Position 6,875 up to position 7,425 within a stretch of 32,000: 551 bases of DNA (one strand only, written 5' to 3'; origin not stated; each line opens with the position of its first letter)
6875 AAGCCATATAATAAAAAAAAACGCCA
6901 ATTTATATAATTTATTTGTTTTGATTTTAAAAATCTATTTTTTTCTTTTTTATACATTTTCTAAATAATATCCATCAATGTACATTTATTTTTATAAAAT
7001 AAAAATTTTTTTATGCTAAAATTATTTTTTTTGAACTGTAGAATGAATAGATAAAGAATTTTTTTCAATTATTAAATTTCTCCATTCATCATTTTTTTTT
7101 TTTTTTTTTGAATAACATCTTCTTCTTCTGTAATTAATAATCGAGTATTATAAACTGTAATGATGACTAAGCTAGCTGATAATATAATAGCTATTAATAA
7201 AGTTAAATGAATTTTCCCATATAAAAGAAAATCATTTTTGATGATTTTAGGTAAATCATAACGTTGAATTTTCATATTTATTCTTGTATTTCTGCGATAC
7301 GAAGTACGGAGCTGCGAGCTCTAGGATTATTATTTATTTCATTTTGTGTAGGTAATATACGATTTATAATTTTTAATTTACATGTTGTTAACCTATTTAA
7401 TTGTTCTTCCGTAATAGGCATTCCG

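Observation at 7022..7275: ftsL is split by an 18-nt poly(A) run, and one extra A restores its conserved C-terminal segment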

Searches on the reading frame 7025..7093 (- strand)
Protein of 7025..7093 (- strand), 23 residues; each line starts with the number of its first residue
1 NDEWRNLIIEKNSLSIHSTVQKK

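Call 52: search_protein_families(library=pfam, proteins=[window:7025-7093:-], max_evalue=1)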
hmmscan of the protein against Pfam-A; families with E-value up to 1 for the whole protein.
seq(23 aa): 1 family
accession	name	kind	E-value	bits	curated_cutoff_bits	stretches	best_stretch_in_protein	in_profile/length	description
PF04999.18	FtsL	-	0.00041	20.8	22.9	1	1-22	55-76/97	Cell division protein FtsL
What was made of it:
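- Checked: The 23-aa tail alone hits PF04999 at profile positions 55-76 (E = 4e-4, call 52).
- The tail alone hits Pfam FtsL positions 55-76 (call 52).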

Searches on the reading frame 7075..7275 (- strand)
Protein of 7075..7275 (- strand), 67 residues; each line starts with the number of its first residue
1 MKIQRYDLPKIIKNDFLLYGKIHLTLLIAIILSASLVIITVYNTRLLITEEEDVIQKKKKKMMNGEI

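Call 4: search_protein_families(library=pfam, proteins=[window:7075-7275:-], max_evalue=1)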
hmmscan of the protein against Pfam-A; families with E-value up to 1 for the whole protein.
seq(67 aa): 2 families
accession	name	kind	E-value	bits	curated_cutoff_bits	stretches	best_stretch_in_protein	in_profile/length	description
PF04999.18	FtsL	-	1.9e-08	34.7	22.9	1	8-60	1-53/97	Cell division protein FtsL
PF24334.1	DUF7502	-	0.14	11.9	27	1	15-54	146-185/281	Family of unknown function (DUF7502)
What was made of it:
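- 7072..7275 (-): ftsL 5' ORF as encoded in the DNA (67 aa). It covers the short cytoplasmic N-terminus, the transmembrane helix and the proximal coiled coil, then KKKKK-MMNGEI and a double stop. Pfam FtsL 34.7 bits over profile positions 1-53 (call 4).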

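Call 5: search_protein_families(library=ncbifam, proteins=[window:7075-7275:-], max_evalue=1)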
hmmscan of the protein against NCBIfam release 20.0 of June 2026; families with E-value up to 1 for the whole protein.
seq(67 aa): 3 families
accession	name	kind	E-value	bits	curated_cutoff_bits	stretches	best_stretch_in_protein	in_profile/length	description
NF008040.0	PRK10772.1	equivalog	6.4e-12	45.4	96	1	3-58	7-62/109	cell division protein FtsL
TIGR02209.1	ftsL_broad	equivalog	6.5e-05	22.8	42.45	1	20-61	2-43/85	cell division protein FtsL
NF045849.1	ICE_MMCAP2_0565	equivalog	0.019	14.7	40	1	12-64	5-58/80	Mbov_0395 family pilin-like conjugal transfer protein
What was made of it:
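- On FtsL (PF04999 / TIGR02209): Calls 4, 5.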

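Call 12: find_encoding_contigs(protein=window:7075-7275:-, flank=1500, max_places=10)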
Protein seq(67 aa) (67 aa): 7 contigs read that carry it; 6 places shown.
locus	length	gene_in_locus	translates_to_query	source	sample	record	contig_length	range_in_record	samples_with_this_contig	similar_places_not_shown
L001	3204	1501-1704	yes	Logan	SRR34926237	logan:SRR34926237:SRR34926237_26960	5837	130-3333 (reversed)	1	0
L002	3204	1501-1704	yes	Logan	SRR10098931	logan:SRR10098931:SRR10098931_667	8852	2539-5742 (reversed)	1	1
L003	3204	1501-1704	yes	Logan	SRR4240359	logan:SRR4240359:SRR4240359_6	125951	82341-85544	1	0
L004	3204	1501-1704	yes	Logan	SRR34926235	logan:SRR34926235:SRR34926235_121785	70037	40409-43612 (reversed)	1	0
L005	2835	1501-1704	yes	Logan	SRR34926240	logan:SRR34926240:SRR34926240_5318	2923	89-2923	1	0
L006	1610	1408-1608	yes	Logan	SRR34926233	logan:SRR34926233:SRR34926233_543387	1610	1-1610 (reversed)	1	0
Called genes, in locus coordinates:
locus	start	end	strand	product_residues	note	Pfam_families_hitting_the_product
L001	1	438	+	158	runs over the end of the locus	PF01842:ACT, PF22629:ACT_AHAS_ss, PF13710:ACT_5, PF10369:ALS_ss_C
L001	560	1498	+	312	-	PF01795:Methyltransf_5, PF01728:FtsJ (weak)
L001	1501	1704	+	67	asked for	-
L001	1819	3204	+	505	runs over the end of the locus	?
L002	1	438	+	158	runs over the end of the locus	PF01842:ACT, PF22629:ACT_AHAS_ss, PF13710:ACT_5, PF10369:ALS_ss_C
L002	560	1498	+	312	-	PF01795:Methyltransf_5, PF01728:FtsJ (weak)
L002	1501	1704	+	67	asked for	-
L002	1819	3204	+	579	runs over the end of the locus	PF03717:PBP_dimer, PF00905:Transpeptidase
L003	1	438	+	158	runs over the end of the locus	PF01842:ACT, PF22629:ACT_AHAS_ss, PF13710:ACT_5, PF10369:ALS_ss_C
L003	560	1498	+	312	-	PF01795:Methyltransf_5, PF01728:FtsJ (weak)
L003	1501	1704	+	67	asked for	-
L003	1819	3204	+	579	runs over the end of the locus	PF03717:PBP_dimer, PF00905:Transpeptidase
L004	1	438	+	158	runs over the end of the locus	PF01842:ACT, PF22629:ACT_AHAS_ss, PF13710:ACT_5, PF10369:ALS_ss_C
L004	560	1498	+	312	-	PF01795:Methyltransf_5, PF01728:FtsJ (weak)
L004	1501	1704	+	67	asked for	-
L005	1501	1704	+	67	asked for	-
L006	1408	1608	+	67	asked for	?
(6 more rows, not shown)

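Call 13: list_cluster_members(proteins=[window:7075-7275:-, P0001, P0002, P0023, P0024])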
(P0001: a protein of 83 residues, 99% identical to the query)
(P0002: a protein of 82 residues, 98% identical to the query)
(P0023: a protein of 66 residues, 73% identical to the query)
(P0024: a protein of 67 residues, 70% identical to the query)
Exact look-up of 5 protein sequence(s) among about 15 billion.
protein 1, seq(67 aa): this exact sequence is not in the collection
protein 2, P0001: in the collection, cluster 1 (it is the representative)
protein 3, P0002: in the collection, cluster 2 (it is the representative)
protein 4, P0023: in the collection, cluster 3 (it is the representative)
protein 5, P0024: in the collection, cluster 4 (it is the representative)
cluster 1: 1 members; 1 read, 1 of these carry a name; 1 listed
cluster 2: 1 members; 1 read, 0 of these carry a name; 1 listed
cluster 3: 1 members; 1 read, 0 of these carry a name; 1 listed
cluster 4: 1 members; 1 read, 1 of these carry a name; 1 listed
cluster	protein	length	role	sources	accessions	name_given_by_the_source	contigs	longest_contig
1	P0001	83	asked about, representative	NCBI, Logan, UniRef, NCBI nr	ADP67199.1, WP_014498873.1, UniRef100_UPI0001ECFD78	cell division protein FtsL [Buchnera aphidicola] | cell division protein FtsL n=1 Tax=Buchnera aphidicola TaxID=9 RepID=UPI0001ECFD78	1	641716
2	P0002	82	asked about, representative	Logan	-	-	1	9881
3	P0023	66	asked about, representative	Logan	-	-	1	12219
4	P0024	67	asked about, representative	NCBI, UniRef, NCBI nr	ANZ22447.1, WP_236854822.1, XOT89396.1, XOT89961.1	cell division protein FtsL [Buchnera aphidicola (Diuraphis noxia)] | Cell division protein FtsL n=1 Tax=Buchnera aphidicola subsp. Diuraphis noxia ... | cell division protein FtsL [Buchnera aphidicola]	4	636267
